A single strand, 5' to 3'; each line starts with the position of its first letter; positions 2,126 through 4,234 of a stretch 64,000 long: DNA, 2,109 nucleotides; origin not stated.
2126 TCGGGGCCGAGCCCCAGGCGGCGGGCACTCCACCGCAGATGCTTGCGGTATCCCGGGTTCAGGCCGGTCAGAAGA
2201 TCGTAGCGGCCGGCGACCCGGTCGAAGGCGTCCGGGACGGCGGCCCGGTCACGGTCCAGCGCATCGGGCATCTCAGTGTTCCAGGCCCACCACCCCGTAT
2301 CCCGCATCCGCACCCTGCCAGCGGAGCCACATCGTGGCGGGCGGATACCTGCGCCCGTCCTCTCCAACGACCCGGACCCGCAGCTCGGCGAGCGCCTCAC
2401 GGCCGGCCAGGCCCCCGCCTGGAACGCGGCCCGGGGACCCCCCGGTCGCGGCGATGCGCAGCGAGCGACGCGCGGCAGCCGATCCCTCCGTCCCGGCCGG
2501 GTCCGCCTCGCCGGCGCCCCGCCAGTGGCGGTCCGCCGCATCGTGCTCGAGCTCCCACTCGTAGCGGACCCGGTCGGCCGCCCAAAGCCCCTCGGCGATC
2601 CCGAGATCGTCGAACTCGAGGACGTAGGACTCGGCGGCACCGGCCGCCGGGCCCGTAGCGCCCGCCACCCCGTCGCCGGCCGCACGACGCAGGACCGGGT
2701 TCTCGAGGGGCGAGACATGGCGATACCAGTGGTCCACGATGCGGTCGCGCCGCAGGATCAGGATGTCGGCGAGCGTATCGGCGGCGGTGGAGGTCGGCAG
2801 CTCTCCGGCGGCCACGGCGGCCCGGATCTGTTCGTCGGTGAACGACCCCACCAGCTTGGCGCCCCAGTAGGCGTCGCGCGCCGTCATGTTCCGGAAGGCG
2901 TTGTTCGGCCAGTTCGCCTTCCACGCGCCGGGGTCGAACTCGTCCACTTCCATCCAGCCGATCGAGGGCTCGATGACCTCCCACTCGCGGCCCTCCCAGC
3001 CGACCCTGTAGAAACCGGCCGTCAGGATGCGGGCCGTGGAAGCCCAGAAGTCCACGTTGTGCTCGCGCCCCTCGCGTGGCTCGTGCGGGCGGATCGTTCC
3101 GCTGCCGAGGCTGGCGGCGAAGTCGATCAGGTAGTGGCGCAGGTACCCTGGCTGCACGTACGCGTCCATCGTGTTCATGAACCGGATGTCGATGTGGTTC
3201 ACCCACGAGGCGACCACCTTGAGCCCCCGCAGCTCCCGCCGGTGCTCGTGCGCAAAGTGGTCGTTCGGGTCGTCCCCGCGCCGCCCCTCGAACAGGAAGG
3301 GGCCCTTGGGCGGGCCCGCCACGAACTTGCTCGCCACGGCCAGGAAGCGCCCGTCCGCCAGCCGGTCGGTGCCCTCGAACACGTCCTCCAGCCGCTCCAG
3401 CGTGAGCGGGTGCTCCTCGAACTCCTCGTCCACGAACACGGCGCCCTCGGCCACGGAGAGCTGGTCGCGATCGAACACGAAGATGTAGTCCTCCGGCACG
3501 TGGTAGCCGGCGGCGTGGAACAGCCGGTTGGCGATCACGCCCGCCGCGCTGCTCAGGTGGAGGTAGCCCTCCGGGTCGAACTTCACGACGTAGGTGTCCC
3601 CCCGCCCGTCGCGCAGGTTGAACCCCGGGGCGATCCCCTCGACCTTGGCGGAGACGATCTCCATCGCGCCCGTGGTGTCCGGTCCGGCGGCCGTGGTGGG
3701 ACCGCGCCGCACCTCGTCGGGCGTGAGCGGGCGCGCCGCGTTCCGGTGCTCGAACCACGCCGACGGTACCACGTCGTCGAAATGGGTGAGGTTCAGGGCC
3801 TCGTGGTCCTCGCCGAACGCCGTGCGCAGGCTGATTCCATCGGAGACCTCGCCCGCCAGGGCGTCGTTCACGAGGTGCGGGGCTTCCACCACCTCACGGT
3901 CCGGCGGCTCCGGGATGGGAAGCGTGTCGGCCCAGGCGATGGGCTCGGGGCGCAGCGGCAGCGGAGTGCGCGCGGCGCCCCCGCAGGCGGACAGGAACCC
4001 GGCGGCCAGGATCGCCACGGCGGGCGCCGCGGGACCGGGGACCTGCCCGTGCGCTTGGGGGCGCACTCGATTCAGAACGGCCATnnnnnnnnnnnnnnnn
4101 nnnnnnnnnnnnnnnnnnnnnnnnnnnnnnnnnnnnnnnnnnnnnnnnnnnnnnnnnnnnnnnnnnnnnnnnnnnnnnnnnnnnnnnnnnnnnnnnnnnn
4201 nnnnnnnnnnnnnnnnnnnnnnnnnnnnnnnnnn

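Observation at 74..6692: Five-gene translationally coupled operon mixing envelope proteins with a SAM methyltransferase and a CrtI/HpnE-like flavoprotein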

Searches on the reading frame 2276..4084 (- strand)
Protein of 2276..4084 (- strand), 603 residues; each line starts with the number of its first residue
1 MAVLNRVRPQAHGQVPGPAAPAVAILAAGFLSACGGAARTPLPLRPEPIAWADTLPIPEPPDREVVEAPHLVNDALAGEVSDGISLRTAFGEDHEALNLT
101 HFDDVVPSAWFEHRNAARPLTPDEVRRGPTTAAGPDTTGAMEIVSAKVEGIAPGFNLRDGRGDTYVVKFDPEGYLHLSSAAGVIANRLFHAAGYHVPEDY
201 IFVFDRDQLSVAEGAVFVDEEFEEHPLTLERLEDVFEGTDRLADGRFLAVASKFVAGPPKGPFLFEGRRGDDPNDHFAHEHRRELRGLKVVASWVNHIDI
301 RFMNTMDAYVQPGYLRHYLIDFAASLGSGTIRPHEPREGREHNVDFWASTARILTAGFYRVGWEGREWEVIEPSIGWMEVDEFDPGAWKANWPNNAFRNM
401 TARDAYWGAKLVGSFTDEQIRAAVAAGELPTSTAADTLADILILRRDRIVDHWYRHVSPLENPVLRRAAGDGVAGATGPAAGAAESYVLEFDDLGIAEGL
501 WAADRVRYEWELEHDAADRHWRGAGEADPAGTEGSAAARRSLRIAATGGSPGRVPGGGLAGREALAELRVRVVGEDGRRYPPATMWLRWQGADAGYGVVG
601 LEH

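Call 4: search_protein_families(library=pfam, proteins=[window:2276-4084:-], max_evalue=0.01)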
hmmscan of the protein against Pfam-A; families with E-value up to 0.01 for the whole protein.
window:2276-4084:- (603 aa): 0 families

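Call 5: search_protein_families(library=ncbifam, proteins=[window:2276-4084:-], max_evalue=0.01)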
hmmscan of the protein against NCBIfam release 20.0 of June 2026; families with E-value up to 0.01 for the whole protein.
window:2276-4084:- (603 aa): 0 families

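Call 20: find_homologous_proteins(query=window:2276-4084:-, max_evalue=0.00001)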
Query window:2276-4084:- (603 aa): 1550 proteins with E <= 0.00001 among 8000 candidates; the best 120 are listed.
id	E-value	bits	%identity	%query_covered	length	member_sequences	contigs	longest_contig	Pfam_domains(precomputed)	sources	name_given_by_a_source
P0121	0.0e+0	1335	100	96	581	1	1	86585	-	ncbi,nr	ncbi:MAG: hypothetical protein RRA92_02430 [Gemmatimonadota bacterium]|nr:hypothetical protein [Gemm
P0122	2.4e-248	844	66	94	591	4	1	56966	-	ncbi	ncbi:MAG: hypothetical protein R6X22_02675 [Gemmatimonadota bacterium]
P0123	3.3e-241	821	64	96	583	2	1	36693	-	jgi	jgi:hypothetical protein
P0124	3.4e-241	821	64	94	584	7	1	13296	-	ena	-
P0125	1.3e-240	819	65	94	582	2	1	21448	-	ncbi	-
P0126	1.0e-237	809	63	97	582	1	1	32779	-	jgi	jgi:hypothetical protein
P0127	1.4e-237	809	62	98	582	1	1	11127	-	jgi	-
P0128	1.4e-237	809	63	97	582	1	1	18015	-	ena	-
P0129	5.7e-236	803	64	94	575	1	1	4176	-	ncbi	-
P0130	7.4e-236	803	64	95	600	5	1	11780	-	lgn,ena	-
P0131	1.1e-234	799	63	94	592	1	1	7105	-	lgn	-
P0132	4.5e-233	794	61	98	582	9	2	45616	-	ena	-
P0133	1.6e-232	792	61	95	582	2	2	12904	-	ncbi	-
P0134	1.6e-232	792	60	97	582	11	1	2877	-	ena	-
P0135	2.8e-232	791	61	96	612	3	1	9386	-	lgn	-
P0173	1.2e-211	723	59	96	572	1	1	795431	-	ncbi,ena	-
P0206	5.4e-202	691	56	97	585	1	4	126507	-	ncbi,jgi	jgi:hypothetical protein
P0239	9.7e-188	644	55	96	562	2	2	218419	-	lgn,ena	-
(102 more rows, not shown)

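Call 28: find_encoding_contigs(protein=P0239, flank=10000, max_places=2)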
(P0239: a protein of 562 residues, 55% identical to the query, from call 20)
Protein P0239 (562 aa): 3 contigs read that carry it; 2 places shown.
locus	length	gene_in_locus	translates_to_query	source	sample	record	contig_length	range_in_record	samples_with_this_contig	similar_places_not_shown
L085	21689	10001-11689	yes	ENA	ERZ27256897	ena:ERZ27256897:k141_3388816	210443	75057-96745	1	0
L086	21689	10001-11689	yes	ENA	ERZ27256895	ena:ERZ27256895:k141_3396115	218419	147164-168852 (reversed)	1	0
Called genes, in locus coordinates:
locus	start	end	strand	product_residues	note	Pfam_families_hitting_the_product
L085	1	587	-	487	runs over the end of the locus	PF13598:DUF4139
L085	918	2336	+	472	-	PF00089:Trypsin, PF13365:Trypsin_2, PF00595:PDZ (weak), PF13180:PDZ_2, PF17820:PDZ_6, PF13180:PDZ_2 (weak)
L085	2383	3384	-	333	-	PF00108:Thiolase_N (faint), PF08545:ACP_syn_III, PF08541:ACP_syn_III_C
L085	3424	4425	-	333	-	PF01134:GIDA (faint), PF01266:DAO (faint), PF01494:FAD_binding_3 (faint), PF01946:Thi4 (faint), PF07992:Pyr_redox_2, PF13738:Pyr_redox_3, PF13434:Lys_Orn_oxgnase, PF00070:Pyr_redox, +2 more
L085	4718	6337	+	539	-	PF00069:Pkinase, PF07714:PK_Tyr_Ser-Thr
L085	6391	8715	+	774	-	PF03219:TLC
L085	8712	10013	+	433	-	PF01103:Omp85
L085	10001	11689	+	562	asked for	-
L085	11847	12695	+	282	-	PF13557:Phenol_MetA_deg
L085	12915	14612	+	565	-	PF04389:Peptidase_M28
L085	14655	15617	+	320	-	-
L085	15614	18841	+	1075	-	PF14870:PSII_BNR (faint), PF02012:BNR (faint), PF15902:Sortilin-Vps10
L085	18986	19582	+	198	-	PF02566:OsmC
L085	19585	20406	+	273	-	PF13489:Methyltransf_23, PF01209:Ubie_methyltran, PF01135:PCMT (weak), PF13847:Methyltransf_31, PF08241:Methyltransf_11, PF08242:Methyltransf_12, PF13649:Methyltransf_25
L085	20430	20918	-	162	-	PF20589:DUF6790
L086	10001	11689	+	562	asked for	-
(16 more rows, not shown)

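Call 29: find_encoding_contigs(protein=P0173, flank=10000, max_places=2)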
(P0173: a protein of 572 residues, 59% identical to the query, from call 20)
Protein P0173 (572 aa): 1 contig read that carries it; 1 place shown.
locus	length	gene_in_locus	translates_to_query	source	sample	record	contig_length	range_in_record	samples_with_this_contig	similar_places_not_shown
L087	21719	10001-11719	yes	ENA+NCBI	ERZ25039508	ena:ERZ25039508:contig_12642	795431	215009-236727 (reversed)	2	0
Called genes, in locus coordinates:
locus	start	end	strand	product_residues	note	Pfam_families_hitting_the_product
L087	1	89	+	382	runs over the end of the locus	PF00155:Aminotran_1_2, PF01053:Cys_Met_Meta_PP (weak)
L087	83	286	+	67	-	PF00941:FAD_binding_5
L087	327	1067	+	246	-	PF00941:FAD_binding_5, PF03450:CO_deh_flav_C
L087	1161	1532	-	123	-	-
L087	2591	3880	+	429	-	PF00365:PFK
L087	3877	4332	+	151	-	PF13419:HAD_2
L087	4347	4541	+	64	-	-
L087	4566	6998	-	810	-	PF02190:LON_substr_bdg, PF00004:AAA, PF07728:AAA_5, PF22667:Lon_lid, PF05362:Lon_C, PF13541:ChlI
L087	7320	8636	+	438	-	PF00149:Metallophos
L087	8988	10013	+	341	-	-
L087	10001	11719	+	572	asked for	-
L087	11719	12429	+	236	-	PF01209:Ubie_methyltran, PF13489:Methyltransf_23, PF01728:FtsJ (weak), PF05175:MTS (faint), PF13847:Methyltransf_31, PF08241:Methyltransf_11, PF08242:Methyltransf_12, PF13649:Methyltransf_25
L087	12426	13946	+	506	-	PF07992:Pyr_redox_2 (faint), PF00070:Pyr_redox (weak), PF00890:FAD_binding_2 (weak), PF01266:DAO (weak), PF12831:FAD_oxidored, PF13450:NAD_binding_8, PF01593:Amino_oxidase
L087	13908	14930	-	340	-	PF00355:Rieske, PF19299:DUF5914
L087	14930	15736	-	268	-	PF05834:Lycopene_cycl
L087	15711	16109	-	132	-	PF01266:DAO (weak), PF01494:FAD_binding_3 (weak), PF05834:Lycopene_cycl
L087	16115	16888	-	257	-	-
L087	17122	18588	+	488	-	PF01266:DAO (faint), PF01593:Amino_oxidase, PF13450:NAD_binding_8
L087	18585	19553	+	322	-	PF00494:SQS_PSY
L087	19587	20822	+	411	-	PF02401:LYTB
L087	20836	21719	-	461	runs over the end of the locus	PF00206:Lyase_1, PF14698:ASL_C2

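Call 30: find_encoding_contigs(protein=P0206, flank=10000, max_places=2)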
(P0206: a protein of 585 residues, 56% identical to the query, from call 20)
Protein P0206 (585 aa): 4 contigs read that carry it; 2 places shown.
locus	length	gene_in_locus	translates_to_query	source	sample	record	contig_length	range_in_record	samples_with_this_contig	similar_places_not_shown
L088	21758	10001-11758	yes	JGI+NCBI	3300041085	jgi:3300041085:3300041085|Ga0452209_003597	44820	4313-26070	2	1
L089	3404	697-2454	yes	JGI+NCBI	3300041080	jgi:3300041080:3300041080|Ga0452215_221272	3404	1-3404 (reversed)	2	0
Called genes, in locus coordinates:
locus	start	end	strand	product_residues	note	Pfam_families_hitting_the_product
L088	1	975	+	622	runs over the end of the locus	PF00501:AMP-binding, PF23562:AMP-binding_C_3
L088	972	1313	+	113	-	PF03091:CutA1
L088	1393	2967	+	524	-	PF04389:Peptidase_M28, PF01546:Peptidase_M20 (weak)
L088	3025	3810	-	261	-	PF09678:Caa3_CtaG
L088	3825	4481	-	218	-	PF02630:SCO1-SenC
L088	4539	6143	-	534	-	PF04286:DUF445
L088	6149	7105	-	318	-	-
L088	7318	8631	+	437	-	PF00375:SDF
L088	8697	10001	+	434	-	PF01103:Omp85 (weak)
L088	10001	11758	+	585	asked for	-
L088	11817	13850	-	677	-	PF07386:DUF1499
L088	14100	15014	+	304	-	PF00483:NTP_transferase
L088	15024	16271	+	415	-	PF00682:HMGL-like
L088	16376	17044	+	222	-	-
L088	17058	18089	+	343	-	PF00180:Iso_dh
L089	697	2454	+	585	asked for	-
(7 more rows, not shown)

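Call 33: search_solved_structures(query=A2, max_evalue=10)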
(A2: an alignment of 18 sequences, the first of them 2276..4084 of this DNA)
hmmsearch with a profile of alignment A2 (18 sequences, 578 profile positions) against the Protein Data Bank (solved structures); distinct sequences matched with E-value up to 10: 30.
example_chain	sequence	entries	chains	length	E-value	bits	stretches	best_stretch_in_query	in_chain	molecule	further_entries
4v3r_A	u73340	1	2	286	6.9e-06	27.9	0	394-423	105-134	YIII_M5_AII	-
4v3q_A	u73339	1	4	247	0.00013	23.7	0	394-423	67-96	YIII_M4_AII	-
5mfm_A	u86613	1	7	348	0.00018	23.2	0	394-423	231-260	YIIIM6AII_GS11_(KR)5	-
5mfl_A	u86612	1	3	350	0.00019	23.1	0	394-423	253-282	(KR)5_GS10_YIIIM6AII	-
5mfm_C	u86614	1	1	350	0.00022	22.9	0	394-423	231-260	Importin subunit alpha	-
6sa7_A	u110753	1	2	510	0.00056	21.6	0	394-423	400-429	DARPin-Armadillo fusion C8long83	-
5aei_A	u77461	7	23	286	0.00059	21.5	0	394-423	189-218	DESIGNED ARMADILLO REPEAT PROTEIN YIIIM5AII | YIIIM5AII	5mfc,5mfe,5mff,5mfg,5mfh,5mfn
5mfd_A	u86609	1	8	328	0.00063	21.4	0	394-423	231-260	YIIIM''6AII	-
6sa8_A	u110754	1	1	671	0.00094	20.8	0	394-423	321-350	ring-like DARPin-Armadillo fusion H83_D01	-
6s9l_A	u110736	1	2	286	0.0016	20.1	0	394-423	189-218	KR4KLSF Lock1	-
6s9o_A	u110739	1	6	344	0.0018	19.9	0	394-423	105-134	designed Armadillo repeat protein with internal Lock1 fused to target peptide KRKRKLKFKR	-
4pls_A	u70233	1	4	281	0.0023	19.5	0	395-423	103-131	Arm00010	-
4plq_A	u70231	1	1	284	0.0025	19.4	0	395-423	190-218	Arm00011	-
4v3o_A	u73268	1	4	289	0.0028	19.3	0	394-423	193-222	YIII_M5_AII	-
4plr_A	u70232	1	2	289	0.0028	19.2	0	395-423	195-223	Arm00008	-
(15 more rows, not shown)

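Call 34: search_protein_families(library=pfam, proteins=[window:2276-4084:-], max_evalue=10)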
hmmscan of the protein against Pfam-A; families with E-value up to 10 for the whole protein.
window:2276-4084:- (603 aa): 0 families

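Call 42: predict_structure(alignment_id=A2)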
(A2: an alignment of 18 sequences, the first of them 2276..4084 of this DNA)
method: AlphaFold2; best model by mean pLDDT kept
length: 603 residues; sequences in the alignment: 18
mean_pLDDT: 59.9   pTM: 0.63
mean pLDDT of the five models: 59.9, 59.0, 58.2, 57.8, 50.9
residues with pLDDT >= 90: 65; 70-90: 199; 50-70: 87; < 50: 252
segments of 3 or more residues with pLDDT < 50: 1-19, 30-113, 256-381, 388-397, 472-482
pLDDT, mean of each block of 10 residues (from residue 1): 36 39 54 37 28 26 36 37 43 30 29 57 84 75 77 76 80 64 75 71 86 82 81 80 81 54 32 35 35 41 30 28 28 24 26 26 27 39 52 44 65 83 85 74 79 87 84 44 74 89 92 90 90 67 78 66 90 92 91 84 79
secondary structure, 60 per line:
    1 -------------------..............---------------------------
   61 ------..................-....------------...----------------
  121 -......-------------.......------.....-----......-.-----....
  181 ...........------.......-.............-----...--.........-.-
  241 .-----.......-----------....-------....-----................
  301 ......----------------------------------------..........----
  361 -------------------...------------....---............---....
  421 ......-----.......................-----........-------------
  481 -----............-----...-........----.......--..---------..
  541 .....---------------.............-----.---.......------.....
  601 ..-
elements in order: H20-33 H67-84 H86-89 H122-127 E141-147 E154-158 E164-169 H177-191 E198-204 E209-218 E224-226 H229-237 E247-253 E265-268 E276-279 H285-306 H347-356 H395-398 H402-413 H417-426 H432-454 E460-467 E486-493 H494-497 E507-514 E519-525 E539-545 H561-564 E565-573 E583-589 E596-602

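Call 44: fold_search(model_id=the predicted structure, library=pdb)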
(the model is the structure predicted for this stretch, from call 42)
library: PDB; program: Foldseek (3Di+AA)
matches with E <= 10: 747; with E <= 0.001: 0
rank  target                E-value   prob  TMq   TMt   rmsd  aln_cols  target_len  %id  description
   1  5wrr_B                8.1e-03  0.87  0.23  0.29  22.6       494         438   10  Crystal structure of Fam20A (released 2017-05-03)
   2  8bz7_A                1.2e-02  0.47  0.12  0.13  12.9       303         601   10  Crystal structure of the L. monocytogenes RmlT in complex with TDP-rhamnose (released 2023-12-27)
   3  8bz7_E                1.9e-02  0.47  0.13  0.13  13.1       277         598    9  Crystal structure of the L. monocytogenes RmlT in complex with TDP-rhamnose (released 2023-12-27)
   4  7ubt                  2.2e-02  0.54  0.12  0.13  14.0       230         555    7  Stat5a Core in complex with Compound 18 (released 2023-02-15)
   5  7tvb                  2.2e-02  0.54  0.12  0.13  14.1       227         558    8  Stat5A Core in Complex with AK305 (released 2023-02-15)
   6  8bz4_A                2.3e-02  0.54  0.13  0.13  12.9       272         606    8  Crystal structure of the apo form of the L. monocytogenes RmlT (released 2023-12-27)
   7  5wrr_A                2.5e-02  0.84  0.23  0.30  13.3       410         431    9  Crystal structure of Fam20A (released 2017-05-03)
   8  5wrs_B                2.5e-02  0.72  0.22  0.29  22.1       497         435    9  Crystal Structure of Fam20A in complex with ATP (released 2017-05-03)
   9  7uc7                  2.5e-02  0.66  0.14  0.14  11.2       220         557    7  Stat5a Core in complex with Compound 17 (released 2023-02-15)
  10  4lp8                  3.4e-02  0.51  0.11  0.20  12.1       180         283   10  A Novel Open-State Crystal Structure of the Prokaryotic Inward Rectifier KirBac3.1 (released 2013-11-20)
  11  2x05_A                3.6e-02  0.35  0.09  0.07  16.3       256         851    9  Inhibition of the exo-beta-D-glucosaminidase CsxA by a glucosamine- configured castanospermine and an amino-australine (released 2009-12-15)
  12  7adi_A                3.8e-02  0.47  0.11  0.20  11.8       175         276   11  KirBac3.1 W46R: role of a highly conserved tryptophan at the membrane-water interface of Kir channel (released 2022-01-12)
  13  2vzv_A                4.2e-02  0.82  0.09  0.07   9.2       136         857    9  Substrate Complex of Amycolatopsis orientalis exo-chitosanase CsxA E541A with chitosan (released 2008-10-14)
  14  7n9k                  4.2e-02  0.47  0.11  0.21  12.0       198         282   10  KirBac3.1 L124M mutant (released 2021-12-29)
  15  6o9v_A                4.2e-02  0.41  0.12  0.21  13.3       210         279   11  KirBac3.1 mutant at a resolution of 3.1 Angstroms (released 2020-05-27)
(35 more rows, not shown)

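Call 56: search_protein_representatives(alignment_id=A2)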
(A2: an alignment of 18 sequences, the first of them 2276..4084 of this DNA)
Query: 18 sequences, 578 profile positions. Proteins with E-value up to 0.001 (for the whole library): 3001; up to 1e-10: 2105; up to 1e-30: 924. The best 150 are listed.
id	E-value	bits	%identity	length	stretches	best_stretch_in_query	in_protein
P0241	2.9e-223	758.8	-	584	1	13-578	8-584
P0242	5.5e-219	744.7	-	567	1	16-578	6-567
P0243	2.0e-205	699.9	-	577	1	13-578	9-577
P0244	3.7e-203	692.4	-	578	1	25-578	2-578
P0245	3.2e-186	636.5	-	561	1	15-578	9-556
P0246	9.4e-177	605.3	-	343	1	16-347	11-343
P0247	1.3e-168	578.4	-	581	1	15-578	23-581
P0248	6.3e-168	576.1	-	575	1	16-578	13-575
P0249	7.4e-168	575.9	-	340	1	242-578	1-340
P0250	1.1e-160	552.2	-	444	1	130-578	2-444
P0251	1.7e-155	535.0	-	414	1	15-338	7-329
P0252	1.3e-152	525.6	-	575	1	19-578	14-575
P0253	4.0e-148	510.8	-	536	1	42-578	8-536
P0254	2.5e-140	485.0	-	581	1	42-577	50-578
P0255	4.9e-140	484.0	-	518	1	29-368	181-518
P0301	2.2e-112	392.8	-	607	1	9-498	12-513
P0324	5.7e-106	371.6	-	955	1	15-577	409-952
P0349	1.6e-100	353.6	-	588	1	84-481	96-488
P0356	8.2e-99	347.9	-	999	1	20-577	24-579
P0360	4.2e-98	345.6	-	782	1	39-447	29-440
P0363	6.2e-98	345.0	-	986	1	16-517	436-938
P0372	7.4e-96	338.2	-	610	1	45-500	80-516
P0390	1.4e-93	330.6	-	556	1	87-504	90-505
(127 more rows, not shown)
